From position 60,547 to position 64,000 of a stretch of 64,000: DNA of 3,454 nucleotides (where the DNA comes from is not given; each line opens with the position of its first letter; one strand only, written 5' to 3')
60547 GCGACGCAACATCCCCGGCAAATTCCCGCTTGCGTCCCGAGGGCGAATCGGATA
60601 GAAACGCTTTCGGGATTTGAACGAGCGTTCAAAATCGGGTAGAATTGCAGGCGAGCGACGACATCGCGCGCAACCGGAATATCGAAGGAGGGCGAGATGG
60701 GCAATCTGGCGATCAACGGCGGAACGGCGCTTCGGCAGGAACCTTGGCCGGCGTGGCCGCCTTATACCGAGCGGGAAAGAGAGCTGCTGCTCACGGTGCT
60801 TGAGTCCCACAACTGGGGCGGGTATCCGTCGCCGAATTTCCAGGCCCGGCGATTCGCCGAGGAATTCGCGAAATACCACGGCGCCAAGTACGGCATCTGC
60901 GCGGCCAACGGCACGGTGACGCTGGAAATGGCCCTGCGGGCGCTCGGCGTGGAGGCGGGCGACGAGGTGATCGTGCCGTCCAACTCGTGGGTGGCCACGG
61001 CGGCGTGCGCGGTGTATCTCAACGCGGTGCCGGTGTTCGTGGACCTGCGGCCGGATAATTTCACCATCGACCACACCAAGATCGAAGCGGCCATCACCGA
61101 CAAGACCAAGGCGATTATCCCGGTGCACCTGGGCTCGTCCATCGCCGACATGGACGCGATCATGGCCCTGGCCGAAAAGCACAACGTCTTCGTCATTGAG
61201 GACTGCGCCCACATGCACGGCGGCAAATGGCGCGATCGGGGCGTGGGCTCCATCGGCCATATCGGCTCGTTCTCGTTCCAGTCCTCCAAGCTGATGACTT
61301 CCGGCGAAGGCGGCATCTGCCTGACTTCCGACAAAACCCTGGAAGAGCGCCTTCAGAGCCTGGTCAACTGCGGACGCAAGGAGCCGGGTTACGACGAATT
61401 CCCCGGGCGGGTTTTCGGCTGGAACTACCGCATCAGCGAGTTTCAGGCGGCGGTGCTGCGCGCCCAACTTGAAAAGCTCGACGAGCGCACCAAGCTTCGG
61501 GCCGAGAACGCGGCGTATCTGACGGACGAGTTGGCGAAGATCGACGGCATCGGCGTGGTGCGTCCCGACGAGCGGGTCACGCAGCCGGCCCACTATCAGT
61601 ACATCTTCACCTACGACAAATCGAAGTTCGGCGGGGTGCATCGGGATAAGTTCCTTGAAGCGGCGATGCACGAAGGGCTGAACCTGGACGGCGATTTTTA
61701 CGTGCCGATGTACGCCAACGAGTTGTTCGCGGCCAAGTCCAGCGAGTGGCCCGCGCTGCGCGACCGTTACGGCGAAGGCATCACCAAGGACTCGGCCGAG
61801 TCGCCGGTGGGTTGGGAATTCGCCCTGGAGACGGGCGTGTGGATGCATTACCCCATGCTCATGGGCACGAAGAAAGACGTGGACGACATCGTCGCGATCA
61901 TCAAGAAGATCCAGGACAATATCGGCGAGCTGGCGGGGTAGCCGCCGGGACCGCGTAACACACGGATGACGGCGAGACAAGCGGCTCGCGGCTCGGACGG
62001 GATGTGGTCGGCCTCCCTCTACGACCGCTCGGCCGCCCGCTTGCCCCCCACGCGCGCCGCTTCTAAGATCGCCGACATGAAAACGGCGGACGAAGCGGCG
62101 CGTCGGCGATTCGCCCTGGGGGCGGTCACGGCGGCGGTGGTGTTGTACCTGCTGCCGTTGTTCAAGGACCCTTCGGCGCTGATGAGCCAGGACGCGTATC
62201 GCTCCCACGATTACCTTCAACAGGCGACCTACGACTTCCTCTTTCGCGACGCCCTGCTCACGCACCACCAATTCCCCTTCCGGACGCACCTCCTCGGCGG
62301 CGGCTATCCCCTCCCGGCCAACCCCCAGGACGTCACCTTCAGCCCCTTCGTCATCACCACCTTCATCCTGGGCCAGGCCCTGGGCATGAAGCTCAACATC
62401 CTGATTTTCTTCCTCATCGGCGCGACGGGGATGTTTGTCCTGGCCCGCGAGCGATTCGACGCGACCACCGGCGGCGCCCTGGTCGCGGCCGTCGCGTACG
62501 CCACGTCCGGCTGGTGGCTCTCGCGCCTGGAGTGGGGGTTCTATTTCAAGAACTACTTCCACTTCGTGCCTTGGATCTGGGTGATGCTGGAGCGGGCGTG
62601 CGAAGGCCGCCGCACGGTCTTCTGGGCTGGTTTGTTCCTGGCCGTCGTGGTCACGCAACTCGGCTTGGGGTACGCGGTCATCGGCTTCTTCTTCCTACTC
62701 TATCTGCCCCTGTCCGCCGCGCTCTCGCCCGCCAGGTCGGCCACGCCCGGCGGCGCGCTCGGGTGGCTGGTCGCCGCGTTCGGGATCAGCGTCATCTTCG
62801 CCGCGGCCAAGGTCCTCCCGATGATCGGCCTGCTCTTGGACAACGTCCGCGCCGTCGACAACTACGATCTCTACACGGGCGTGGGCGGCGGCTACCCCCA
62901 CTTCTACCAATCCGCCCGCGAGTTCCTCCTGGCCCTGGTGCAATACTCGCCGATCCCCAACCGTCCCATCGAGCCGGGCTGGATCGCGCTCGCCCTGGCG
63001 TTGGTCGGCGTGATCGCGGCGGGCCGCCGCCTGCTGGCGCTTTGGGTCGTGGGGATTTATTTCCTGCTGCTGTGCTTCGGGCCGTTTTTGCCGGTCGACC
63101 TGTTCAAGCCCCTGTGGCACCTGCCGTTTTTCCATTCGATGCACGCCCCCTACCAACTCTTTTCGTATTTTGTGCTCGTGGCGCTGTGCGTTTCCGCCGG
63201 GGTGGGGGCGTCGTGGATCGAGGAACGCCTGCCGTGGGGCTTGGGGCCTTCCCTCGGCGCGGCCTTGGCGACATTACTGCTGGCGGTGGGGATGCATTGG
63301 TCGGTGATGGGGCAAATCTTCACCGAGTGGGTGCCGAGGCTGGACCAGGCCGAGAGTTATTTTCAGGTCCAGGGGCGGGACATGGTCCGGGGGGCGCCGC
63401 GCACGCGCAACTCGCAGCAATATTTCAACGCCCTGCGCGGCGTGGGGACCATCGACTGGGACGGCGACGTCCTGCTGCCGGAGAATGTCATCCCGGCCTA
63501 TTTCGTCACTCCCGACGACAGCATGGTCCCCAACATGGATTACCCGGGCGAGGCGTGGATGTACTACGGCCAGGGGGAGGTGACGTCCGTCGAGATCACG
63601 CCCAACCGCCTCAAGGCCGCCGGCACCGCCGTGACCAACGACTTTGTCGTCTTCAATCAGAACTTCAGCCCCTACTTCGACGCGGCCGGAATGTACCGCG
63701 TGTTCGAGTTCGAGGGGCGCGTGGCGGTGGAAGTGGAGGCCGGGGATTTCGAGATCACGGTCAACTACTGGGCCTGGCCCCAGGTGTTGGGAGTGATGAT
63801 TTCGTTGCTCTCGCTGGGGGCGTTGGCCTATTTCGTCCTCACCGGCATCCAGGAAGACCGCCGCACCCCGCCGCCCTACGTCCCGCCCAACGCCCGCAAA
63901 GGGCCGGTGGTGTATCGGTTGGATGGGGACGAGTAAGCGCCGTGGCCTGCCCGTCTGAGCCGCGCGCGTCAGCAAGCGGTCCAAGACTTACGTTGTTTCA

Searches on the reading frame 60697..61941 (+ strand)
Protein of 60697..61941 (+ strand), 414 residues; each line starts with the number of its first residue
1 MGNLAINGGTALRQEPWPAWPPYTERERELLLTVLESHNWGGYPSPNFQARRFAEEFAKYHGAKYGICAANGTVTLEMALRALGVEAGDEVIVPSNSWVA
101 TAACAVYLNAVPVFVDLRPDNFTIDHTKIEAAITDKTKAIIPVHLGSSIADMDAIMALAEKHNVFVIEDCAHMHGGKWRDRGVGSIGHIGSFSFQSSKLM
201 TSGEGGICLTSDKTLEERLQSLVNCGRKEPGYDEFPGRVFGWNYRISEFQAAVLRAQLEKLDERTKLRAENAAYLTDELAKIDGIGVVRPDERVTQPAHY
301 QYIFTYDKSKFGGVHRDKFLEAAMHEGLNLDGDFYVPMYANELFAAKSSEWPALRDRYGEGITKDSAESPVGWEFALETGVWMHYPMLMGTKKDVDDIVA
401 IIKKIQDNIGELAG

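Call 91: search_protein_families(library=pfam, proteins=[window:60697-61941:+], max_evalue=1)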
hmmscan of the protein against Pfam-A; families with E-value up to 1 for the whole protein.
window:60697-61941:+ (414 aa): 7 families
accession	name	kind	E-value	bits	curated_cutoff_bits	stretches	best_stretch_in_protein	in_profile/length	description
PF01041.23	DegT_DnrJ_EryC1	-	1.6e-93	314.3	19.8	1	29-349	9-322/360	DegT/DnrJ/EryC1/StrS aminotransferase family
PF00155.27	Aminotran_1_2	-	6.8e-13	49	19.7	1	29-176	28-192/361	Aminotransferase class I and II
PF01053.26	Cys_Met_Meta_PP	-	4.8e-06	25.8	27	1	50-173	54-177/381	Cys/Met metabolism PLP-dependent enzyme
PF01212.27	Beta_elim_lyase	-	6.4e-05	22.8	27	1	50-221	34-222/288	Beta-eliminating lyase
PF00266.25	Aminotran_5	-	0.018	14.5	21.5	1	70-289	68-301/371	Aminotransferase class-V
PF01276.26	OKR_DC_1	-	0.087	12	27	1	56-126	73-144/417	Orn/Lys/Arg decarboxylase, major domain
PF12059.13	DUF3540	-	0.19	12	27.9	0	259-284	168-193/199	Protein of unknown function (DUF3540)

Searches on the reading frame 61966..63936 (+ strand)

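Call 91: search_protein_families(library=pfam, proteins=[window:61966-63936:+], max_evalue=1)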
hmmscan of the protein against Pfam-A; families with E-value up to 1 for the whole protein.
window:61966-63936:+ (656 aa): 1 family
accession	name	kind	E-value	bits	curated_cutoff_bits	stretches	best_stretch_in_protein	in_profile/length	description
PF09586.16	YfhO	-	0.19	10.4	28.5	1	126-416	74-358/835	Bacterial membrane protein YfhO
